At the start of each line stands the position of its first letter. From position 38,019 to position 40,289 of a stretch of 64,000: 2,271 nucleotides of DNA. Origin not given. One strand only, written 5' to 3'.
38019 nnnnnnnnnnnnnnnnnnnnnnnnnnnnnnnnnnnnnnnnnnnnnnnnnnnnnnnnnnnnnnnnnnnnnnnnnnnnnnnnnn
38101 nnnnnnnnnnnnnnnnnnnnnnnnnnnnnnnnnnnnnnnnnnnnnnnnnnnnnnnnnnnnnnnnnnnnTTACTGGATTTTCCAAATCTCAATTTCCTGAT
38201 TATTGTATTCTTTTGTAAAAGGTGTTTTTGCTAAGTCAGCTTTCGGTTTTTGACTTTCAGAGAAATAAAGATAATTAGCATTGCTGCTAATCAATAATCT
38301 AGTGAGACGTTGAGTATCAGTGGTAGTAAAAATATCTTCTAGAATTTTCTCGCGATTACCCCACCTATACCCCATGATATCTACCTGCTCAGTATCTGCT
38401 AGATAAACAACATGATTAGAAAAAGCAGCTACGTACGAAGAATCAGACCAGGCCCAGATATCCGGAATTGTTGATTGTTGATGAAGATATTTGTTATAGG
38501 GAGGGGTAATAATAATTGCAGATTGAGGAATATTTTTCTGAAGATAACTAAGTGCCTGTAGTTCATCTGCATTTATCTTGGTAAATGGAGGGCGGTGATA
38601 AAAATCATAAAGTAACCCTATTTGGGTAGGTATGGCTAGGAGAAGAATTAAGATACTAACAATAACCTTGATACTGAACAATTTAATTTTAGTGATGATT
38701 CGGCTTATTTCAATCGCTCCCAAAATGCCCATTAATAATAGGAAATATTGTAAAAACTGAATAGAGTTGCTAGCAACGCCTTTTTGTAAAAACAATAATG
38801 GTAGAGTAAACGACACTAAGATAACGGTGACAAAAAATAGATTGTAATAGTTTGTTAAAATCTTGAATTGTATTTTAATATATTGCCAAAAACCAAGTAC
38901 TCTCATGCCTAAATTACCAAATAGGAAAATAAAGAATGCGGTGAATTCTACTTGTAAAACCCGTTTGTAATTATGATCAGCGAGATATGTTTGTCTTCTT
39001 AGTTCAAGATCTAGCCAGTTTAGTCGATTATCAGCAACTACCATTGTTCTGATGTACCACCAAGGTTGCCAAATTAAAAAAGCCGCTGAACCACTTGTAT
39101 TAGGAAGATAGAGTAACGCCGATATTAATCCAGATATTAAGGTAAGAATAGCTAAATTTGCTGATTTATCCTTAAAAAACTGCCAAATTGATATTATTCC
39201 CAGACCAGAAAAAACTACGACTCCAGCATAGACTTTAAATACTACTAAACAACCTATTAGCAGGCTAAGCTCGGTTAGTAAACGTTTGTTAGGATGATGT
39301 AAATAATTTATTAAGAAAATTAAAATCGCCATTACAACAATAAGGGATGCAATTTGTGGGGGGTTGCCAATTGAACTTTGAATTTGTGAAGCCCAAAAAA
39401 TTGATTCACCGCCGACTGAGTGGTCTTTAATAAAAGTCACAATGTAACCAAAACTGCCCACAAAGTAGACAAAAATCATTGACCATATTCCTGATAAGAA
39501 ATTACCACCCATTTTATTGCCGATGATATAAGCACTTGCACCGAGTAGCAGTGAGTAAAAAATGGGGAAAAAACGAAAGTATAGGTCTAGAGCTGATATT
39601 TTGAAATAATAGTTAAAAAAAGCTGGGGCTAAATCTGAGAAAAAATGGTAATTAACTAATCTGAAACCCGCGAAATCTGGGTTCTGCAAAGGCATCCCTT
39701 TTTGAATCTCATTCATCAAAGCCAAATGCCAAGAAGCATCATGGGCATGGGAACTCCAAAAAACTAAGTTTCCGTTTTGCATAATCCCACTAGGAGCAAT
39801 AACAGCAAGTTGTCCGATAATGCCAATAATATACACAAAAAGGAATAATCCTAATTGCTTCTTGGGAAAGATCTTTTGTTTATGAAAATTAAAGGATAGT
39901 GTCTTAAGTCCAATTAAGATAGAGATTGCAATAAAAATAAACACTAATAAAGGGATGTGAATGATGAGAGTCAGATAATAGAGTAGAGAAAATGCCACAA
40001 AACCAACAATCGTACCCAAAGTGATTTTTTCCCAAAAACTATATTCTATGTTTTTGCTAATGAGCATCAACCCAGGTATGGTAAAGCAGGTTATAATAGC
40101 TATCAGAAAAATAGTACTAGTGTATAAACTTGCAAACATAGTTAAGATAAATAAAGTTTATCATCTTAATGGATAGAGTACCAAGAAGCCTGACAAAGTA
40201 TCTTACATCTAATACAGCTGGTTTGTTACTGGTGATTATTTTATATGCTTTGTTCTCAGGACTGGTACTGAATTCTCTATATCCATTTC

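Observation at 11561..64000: A 52-kb glycosylation island with about 15 GT-A/GT-B glycosyltransferases, a flippase and at least 20 polytopic GT-C-like membrane proteins from five families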

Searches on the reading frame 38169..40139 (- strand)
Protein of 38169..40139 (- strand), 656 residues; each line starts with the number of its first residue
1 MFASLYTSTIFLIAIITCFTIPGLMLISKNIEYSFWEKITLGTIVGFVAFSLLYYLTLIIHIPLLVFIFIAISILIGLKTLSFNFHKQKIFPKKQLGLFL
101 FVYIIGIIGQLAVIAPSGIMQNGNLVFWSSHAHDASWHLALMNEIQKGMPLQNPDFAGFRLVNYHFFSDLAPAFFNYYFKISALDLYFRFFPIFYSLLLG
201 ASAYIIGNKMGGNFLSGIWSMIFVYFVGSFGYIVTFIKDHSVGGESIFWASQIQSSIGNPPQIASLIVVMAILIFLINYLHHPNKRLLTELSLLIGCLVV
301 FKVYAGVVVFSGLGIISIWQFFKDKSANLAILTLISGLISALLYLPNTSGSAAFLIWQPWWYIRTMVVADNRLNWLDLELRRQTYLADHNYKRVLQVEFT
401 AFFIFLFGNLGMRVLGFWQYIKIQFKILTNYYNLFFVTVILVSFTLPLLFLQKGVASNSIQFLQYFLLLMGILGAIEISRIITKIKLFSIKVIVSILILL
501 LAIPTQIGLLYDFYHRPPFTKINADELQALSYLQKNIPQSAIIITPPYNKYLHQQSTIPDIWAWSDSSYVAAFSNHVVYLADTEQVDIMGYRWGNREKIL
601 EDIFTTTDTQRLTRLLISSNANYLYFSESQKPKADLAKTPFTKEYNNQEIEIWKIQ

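Call 6: search_protein_families(library=pfam, proteins=[window:38169-40139:-], max_evalue=0.01)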
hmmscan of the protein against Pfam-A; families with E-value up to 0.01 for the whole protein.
window:38169-40139:- (656 aa): 0 families

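Call 13: search_protein_families(library=ncbifam, proteins=[window:38169-40139:-], max_evalue=0.1)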
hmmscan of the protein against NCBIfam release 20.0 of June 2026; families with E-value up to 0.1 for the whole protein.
window:38169-40139:- (656 aa): 0 families

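Call 14: search_protein_families(library=pfam, proteins=[window:38169-40139:-], max_evalue=10)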
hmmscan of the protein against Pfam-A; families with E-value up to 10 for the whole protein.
window:38169-40139:- (656 aa): 0 families

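Call 16: find_homologous_proteins(query=window:38169-40139:-)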
Query window:38169-40139:- (656 aa): 594 proteins with E <= 0.001 among 8000 candidates; the best 120 are listed.
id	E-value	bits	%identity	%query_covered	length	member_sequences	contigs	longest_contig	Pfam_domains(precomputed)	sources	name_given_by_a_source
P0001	0.0e+0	1445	100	100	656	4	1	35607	-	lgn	-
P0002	7.1e-231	786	55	98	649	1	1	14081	-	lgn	-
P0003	1.1e-229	782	56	98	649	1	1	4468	-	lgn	-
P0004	1.1e-227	776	53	99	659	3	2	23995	-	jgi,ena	-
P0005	1.4e-225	769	53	97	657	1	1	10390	-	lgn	-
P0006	2.8e-223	761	53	99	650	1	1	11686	-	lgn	-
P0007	1.0e-222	759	54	98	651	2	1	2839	-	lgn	-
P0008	1.0e-222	759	53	99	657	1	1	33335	-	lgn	-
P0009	3.3e-221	754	53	99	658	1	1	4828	-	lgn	-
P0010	2.2e-220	752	53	97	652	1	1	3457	-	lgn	-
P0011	4.0e-219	747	52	97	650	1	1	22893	-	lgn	-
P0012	7.4e-219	747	52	98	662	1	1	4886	-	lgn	-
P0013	1.7e-218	745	54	98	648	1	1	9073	-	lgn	-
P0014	2.1e-218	745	52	99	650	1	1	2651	-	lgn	-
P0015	2.1e-218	745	52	99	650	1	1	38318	-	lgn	-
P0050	5.1e-208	711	50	99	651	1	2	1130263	-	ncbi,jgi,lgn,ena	ncbi:MAG: hypothetical protein WCV81_01670 [Microgenomates group bacterium]|jgi:hypothetical protein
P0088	3.3e-199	682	50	97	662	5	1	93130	-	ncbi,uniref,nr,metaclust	ncbi:hypothetical protein A2Y68_00340 [Candidatus Woesebacteria bacterium RBG_13_46_13]|uniref:Glyco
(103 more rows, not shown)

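Call 17: find_encoding_contigs(protein=P0001, flank=10000, max_places=3)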
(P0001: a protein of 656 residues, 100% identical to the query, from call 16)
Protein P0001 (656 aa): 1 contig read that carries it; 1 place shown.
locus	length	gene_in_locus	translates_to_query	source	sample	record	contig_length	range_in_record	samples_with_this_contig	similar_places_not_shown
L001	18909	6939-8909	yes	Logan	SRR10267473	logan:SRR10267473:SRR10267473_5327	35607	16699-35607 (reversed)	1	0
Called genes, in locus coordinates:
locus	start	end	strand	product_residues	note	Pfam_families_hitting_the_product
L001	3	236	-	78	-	?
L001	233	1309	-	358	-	PF00534:Glycos_transf_1, PF13692:Glyco_trans_1_4, PF13524:Glyco_trans_1_2 (weak)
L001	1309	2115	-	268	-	PF00535:Glycos_transf_2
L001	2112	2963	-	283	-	PF00535:Glycos_transf_2, PF13641:Glyco_tranf_2_3, PF13632:Glyco_trans_2_3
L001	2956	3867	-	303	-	PF00535:Glycos_transf_2, PF10111:Glyco_tranf_2_2 (faint)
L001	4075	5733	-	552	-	PF02366:PMT, PF13231:PMT_2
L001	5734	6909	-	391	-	-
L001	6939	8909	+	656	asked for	-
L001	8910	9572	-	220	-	-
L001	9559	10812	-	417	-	-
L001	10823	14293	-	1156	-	-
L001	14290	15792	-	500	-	PF01943:Polysacc_synt, PF13440:Polysacc_synt_3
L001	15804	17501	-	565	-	PF10131:PTPS_related (weak)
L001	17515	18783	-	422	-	-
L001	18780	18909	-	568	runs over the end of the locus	PF10131:PTPS_related (weak)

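Call 18: find_encoding_contigs(protein=P0050, flank=10000, max_places=2)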
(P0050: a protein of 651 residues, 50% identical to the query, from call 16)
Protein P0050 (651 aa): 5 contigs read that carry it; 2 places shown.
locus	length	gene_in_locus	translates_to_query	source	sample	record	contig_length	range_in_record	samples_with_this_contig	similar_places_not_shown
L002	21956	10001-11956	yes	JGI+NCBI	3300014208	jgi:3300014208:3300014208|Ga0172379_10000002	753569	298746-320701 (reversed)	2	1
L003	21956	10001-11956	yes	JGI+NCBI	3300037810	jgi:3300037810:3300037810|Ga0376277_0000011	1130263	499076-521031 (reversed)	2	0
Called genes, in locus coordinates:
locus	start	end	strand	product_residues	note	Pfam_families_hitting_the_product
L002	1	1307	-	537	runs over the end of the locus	PF02366:PMT, PF13231:PMT_2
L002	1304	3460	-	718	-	PF00535:Glycos_transf_2, PF10111:Glyco_tranf_2_2, PF13641:Glyco_tranf_2_3, PF02709:Glyco_transf_7C (weak)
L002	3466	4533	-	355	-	PF00534:Glycos_transf_1, PF13692:Glyco_trans_1_4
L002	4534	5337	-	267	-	PF00535:Glycos_transf_2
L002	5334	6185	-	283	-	PF00535:Glycos_transf_2, PF13641:Glyco_tranf_2_3, PF13632:Glyco_trans_2_3 (weak)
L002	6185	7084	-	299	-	PF00535:Glycos_transf_2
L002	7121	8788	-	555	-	PF13231:PMT_2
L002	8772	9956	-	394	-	-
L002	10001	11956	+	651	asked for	-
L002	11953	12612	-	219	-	-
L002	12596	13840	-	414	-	-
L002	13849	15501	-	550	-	PF02366:PMT, PF13231:PMT_2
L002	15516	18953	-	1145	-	PF12979:DUF3863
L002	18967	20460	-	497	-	PF01943:Polysacc_synt, PF13440:Polysacc_synt_3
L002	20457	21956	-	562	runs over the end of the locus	-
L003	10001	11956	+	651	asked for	-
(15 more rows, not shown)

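Call 21: search_solved_structures(query=A1, max_evalue=10, show_alignments=1)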
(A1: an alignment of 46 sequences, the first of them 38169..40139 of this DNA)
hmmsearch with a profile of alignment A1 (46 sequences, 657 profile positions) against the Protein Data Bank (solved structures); distinct sequences matched with E-value up to 10: 1.
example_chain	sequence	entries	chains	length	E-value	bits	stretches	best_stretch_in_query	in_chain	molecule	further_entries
7kak_C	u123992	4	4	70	0.58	11.8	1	20-68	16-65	Protein transport channel Sec61 complex, gamma subunit (Sss1)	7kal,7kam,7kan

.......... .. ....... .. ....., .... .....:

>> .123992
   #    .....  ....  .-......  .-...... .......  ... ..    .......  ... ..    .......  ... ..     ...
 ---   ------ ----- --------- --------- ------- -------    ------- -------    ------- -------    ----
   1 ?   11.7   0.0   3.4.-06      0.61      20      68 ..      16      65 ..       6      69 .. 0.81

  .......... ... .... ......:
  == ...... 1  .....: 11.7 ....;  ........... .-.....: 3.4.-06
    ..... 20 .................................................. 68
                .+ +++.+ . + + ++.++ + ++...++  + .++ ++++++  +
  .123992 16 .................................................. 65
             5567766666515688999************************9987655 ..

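Call 26: find_related_loci(query=A1, collection=genome_contigs, flank=10000)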
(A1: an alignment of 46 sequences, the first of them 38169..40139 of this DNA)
Query A1 (656 aa) in genome_contigs; peptide patterns used: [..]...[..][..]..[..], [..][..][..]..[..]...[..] (x = any residue, [..] = any of these).
173 stretches matched a pattern; 149 encode a relative of the query (tblastn E <= 1e-3); the best 80 are kept; 75 distinct loci.
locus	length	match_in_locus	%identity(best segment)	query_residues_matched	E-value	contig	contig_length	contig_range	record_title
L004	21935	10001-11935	53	10-656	0e+0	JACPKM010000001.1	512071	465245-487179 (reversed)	MAG: Candidatus Daviesbacteria bacterium isolate NC_groundwater_494_Ag_S-0.1um_37_28 S35_SO-1_scaffold_33038, whole geno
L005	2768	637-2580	52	10-656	0e+0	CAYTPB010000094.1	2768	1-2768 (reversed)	MAG TPA_asm: uncultured Gammaproteobacteria bacterium isolate SRP271791_co2_60 genome assembly, contig: NODE_13352_lengt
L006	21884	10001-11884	50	37-656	0e+0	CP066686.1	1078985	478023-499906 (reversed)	MAG: Candidatus Woesebacteria bacterium isolate NC_groundwater_442_Ag_B-0.1um_40_41 chromosome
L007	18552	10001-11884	50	37-656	0e+0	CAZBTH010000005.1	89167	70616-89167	MAG TPA_asm: uncultured Gammaproteobacteria bacterium isolate SRP062349_co2_276 genome assembly, contig: NODE_157_length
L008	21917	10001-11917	53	19-656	0e+0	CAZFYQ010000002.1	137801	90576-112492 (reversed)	MAG TPA_asm: uncultured Gammaproteobacteria bacterium isolate SRP200132_co1_341 genome assembly, contig: NODE_108_length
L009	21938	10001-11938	50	11-655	0e+0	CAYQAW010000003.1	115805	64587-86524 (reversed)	MAG TPA_asm: uncultured Gammaproteobacteria bacterium isolate binchicken_co251_588 genome assembly, contig: NODE_257_len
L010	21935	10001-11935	50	10-656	0e+0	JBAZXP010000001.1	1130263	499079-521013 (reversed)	MAG: Microgenomates group bacterium isolate SO_2017_GW1_59 NODE_11_length_1130263_cov_5.408407_OW334_2017, whole genome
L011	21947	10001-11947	49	9-656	0e+0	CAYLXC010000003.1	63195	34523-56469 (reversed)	MAG TPA_asm: uncultured Gammaproteobacteria bacterium isolate SRP178908_co2_35 genome assembly, contig: NODE_89_length_6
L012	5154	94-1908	50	37-654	0e+0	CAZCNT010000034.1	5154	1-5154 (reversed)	MAG TPA_asm: uncultured Gammaproteobacteria bacterium isolate SRP050083_co1_418 genome assembly, contig: NODE_9883_lengt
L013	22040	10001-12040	50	22-656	0e+0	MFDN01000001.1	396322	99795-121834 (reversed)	MAG: Candidatus Daviesbacteria bacterium RIFCSPLOWO2_01_FULL_39_23 rifcsplowo2_01_scaffold_1, whole genome shotgun seque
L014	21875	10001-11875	49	37-656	0e+0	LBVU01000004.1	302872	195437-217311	MAG: Candidatus Woesebacteria bacterium GW2011_GWB1_39_10 UT17_C0004, whole genome shotgun sequence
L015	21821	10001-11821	49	37-654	0e+0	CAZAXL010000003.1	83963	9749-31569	MAG TPA_asm: uncultured Gammaproteobacteria bacterium isolate SRP062349_co2_103 genome assembly, contig: NODE_179_length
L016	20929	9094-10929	49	37-654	0e+0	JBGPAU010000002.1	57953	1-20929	MAG: Patescibacteria group bacterium isolate OBJ_0618_130150_121 k141_1210473_length_57953_cov_13.0000, whole genome sho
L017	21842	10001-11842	50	37-656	0e+0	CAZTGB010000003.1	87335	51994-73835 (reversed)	MAG TPA_asm: uncultured Gammaproteobacteria bacterium isolate SRP090828_co3_120 genome assembly, contig: NODE_14_length_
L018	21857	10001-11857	49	37-656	0e+0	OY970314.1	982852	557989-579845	MAG: Candidatus Woesebacteria bacterium isolate MFD01299.bin.c.5 genome assembly, chromosome: 1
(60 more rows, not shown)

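Call 30: predict_structure(alignment_id=A1)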
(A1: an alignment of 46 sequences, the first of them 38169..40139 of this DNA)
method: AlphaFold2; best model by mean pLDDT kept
length: 656 residues; sequences in the alignment: 46
mean_pLDDT: 90.3   pTM: 0.92
mean pLDDT of the five models: 90.3, 88.5, 88.2, 88.1, 85.1
residues with pLDDT >= 90: 449; 70-90: 180; 50-70: 26; < 50: 1
segments of 3 or more residues with pLDDT < 50: none
pLDDT, mean of each block of 10 residues (from residue 1): 85 96 88 89 98 96 93 83 59 88 94 91 88 90 94 93 89 96 95 97 96 95 92 80 68 88 97 96 93 97 94 96 94 97 84 69 79 84 93 92 89 94 90 96 90 75 94 96 92 91 83 85 96 94 93 82 91 96 88 93 96 95 94 95 96 94
secondary structure, 60 per line:
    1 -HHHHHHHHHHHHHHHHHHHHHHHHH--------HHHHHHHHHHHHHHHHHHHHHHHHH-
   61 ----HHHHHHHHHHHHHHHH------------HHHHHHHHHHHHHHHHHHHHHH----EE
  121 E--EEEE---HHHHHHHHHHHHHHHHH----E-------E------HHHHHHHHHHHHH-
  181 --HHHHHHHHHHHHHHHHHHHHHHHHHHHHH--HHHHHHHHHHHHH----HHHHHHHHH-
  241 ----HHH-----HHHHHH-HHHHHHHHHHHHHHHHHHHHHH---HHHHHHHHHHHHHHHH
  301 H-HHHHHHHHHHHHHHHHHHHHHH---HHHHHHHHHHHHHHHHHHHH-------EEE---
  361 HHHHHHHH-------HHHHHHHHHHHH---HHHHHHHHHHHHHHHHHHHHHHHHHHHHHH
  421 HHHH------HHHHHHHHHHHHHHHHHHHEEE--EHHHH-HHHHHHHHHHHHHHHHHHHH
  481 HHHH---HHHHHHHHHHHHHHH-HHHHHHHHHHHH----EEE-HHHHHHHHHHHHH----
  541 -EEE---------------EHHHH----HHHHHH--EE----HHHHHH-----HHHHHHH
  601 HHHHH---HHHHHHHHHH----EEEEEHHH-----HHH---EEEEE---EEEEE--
elements in order: H2-26 H35-59 H65-80 H93-114 E119-121 E124-127 H131-147 H167-179 H183-211 H214-226 H231-239 H253-258 H260-281 H285-301 H303-324 H328-347 E355-357 H361-368 H376-387 H391-424 H431-449 E450-452 H456-459 H461-484 H488-502 H504-515 E520-522 H524-536 E542-544 H561-564 H569-574 H583-588 H594-605 H609-618 E623-627 E642-646 E650-654

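Call 75: fold_search(model_id=the predicted structure, library=pdb)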
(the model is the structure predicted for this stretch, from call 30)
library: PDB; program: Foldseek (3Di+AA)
matches with E <= 10: 289; with E <= 0.001: 18
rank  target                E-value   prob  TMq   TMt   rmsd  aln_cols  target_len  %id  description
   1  7zlh_A                2.3e-09  1.00  0.47  0.47  12.3       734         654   11  Cryo-EM structure of C-mannosyltransferase CeDPY19, in apo state, bound to CMT2-Fab and anti-Fab nanobody (released 2023-01-11)
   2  9n9j_I                3.1e-09  1.00  0.48  0.45  14.8       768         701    9  Structure of a GRP94 folding intermediate engaged with a CCDC134- and FKBP11-bound secretory translocon (released 2025-11-19)
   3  7zlg_A                3.7e-09  1.00  0.42  0.41  15.4       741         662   11  Cryo-EM structure of C-mannosyltransferase CeDPY19, in complex with acceptor peptide and bound to CMT2-Fab and anti-Fa (released 2023-01-11)
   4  8age_A                4.6e-09  1.00  0.48  0.49  13.4       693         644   10  Structure of yeast oligosaccharylransferase complex with acceptor peptide bound (released 2022-12-07)
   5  8b6l_I                5.2e-09  1.00  0.45  0.43  14.9       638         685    9  Subtomogram average of the human Sec61-TRAP-OSTA-translocon (released 2022-12-07)
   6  7e9s_A                5.7e-09  1.00  0.46  0.36  13.1       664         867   14  Archaeal oligosaccharyltransferase AglB from Archaeoglobus fulgidus in complex with an inhibitory peptide and a dolich (released 2021-09-08)
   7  7oci_F                1.7e-08  1.00  0.49  0.50  12.9       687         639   11  Cryo-EM structure of yeast Ost6p containing oligosaccharyltransferase complex (released 2022-02-16)
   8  8pn9_A                1.8e-08  1.00  0.46  0.46  13.0       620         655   10  Structure of human oligosaccharyltransferase OST-A complex bound to NGI-1 (released 2024-05-08)
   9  7zli_A                2.2e-08  1.00  0.48  0.48  11.8       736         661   11  Cryo-EM structure of C-mannosyltransferase CeDPY19, in complex with Dol25-P-Man and bound to CMT2-Fab and anti-Fab nan (released 2023-01-11)
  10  6ezn_F                5.0e-08  1.00  0.47  0.48  12.9       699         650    9  Cryo-EM structure of the yeast oligosaccharyltransferase (OST) complex (released 2018-01-17)
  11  3wak                  6.8e-08  1.00  0.47  0.37  13.3       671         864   13  Crystal structure of the Archaeoglobus fulgidus oligosaccharyltransferase (O29867_ARCFU) in the apo form (released 2013-10-30)
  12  6ftg_5                8.0e-08  1.00  0.49  0.50  13.3       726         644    9  Subtomogram average of OST-containing ribosome-translocon complexes from canine rough microsomal membranes (released 2018-03-21)
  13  8agc_A                8.0e-08  1.00  0.47  0.45  14.3       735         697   11  Structure of yeast oligosaccharylransferase complex with lipid-linked oligosaccharide and non-acceptor peptide bound (released 2022-12-07)
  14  5gmy_A                2.0e-07  1.00  0.46  0.37  13.8       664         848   12  Crystal structure of the Archaeoglobus fulgidus oligosaccharyltransferase (O29867_ARCFU) tethered with an acceptor pep (released 2017-02-01)
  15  3rce_A                3.1e-06  1.00  0.46  0.44  16.2       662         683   11  Bacterial oligosaccharyltransferase PglB (released 2011-06-15)
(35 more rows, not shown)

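Call 78: list_cluster_members(proteins=[P0088, P0128, P0121, P0001])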
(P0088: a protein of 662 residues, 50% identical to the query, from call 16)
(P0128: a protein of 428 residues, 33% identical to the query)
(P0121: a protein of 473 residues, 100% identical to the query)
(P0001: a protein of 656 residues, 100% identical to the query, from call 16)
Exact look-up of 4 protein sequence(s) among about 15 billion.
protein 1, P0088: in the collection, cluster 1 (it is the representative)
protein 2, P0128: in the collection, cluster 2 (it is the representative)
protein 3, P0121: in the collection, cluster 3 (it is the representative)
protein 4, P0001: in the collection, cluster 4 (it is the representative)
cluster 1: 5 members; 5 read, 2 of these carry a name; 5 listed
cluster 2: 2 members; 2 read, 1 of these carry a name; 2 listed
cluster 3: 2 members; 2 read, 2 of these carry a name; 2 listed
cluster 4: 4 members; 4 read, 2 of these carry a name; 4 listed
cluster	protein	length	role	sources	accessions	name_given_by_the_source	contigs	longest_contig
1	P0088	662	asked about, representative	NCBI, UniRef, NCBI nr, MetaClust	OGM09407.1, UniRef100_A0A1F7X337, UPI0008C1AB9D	hypothetical protein A2Y68_00340 [Candidatus Woesebacteria bacterium RBG_13_46_13] | Glycosyltransferase RgtA/B/C/D-like domain-containing protein n=1 Tax=Candidatus ... | MAG: hypothetical protein A2Y68_00340 [Candidatus Woesebacteria bacterium RBG_13_46_13]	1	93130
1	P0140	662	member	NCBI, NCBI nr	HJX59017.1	MAG TPA: hypothetical protein VJ481_00470 [Patescibacteria group bacterium] | hypothetical protein [Patescibacteria group bacterium]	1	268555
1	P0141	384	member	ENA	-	-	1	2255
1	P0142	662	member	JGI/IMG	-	-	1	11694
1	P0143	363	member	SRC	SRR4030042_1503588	-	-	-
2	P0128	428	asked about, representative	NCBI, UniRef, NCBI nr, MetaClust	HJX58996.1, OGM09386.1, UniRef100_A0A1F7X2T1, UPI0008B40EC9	MAG TPA: hypothetical protein VJ481_00365 [Patescibacteria group bacterium] | Glycosyltransferase RgtA/B/C/D-like domain-containing protein n=1 Tax=Candidatus ... | MAG: hypothetical protein A2Y68_00235 [Candidatus Woesebacteria bacterium RBG_13_46_13]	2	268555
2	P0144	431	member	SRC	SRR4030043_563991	-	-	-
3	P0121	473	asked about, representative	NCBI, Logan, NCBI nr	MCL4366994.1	hypothetical protein M1563_02395 [Patescibacteria group bacterium] | hypothetical protein [Patescibacteria group bacterium]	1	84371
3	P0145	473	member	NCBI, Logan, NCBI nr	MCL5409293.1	MAG: hypothetical protein M1607_00355 [Patescibacteria group bacterium] | hypothetical protein [Patescibacteria group bacterium]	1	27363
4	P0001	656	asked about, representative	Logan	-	-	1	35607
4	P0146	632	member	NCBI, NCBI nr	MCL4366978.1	hypothetical protein M1563_02315 [Patescibacteria group bacterium] | hypothetical protein [Patescibacteria group bacterium]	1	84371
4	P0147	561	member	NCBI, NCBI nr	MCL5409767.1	MAG: hypothetical protein M1607_02820, partial [Patescibacteria group bacterium] | hypothetical protein [Patescibacteria group bacterium]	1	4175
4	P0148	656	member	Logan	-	-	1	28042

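Call 97: search_protein_representatives(alignment_id=A1)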
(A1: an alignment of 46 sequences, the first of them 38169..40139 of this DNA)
Query: 46 sequences, 657 profile positions. Proteins with E-value up to 0.001 (for the whole library): 1827; up to 1e-10: 1368; up to 1e-30: 906. The best 150 are listed.
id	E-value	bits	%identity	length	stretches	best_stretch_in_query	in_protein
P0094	1.7e-291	985.0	-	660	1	4-656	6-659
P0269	3.2e-241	818.9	-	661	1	4-656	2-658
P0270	3.3e-230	782.5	-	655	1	3-657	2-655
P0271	9.4e-221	751.3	-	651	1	3-656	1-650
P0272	1.3e-218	744.2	-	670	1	5-657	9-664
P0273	9.0e-215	731.5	-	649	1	8-656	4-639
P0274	3.3e-206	703.2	-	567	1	96-656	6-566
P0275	1.1e-203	694.9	-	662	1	4-656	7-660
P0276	2.2e-200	684.0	-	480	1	3-464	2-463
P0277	8.1e-195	665.6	-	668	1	4-657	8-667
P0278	7.9e-187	639.2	-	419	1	238-654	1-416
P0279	4.2e-186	636.8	-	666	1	6-656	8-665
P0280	6.2e-173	593.3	-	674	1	3-656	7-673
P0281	8.2e-171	586.3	-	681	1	4-654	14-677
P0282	1.7e-156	538.9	-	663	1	5-656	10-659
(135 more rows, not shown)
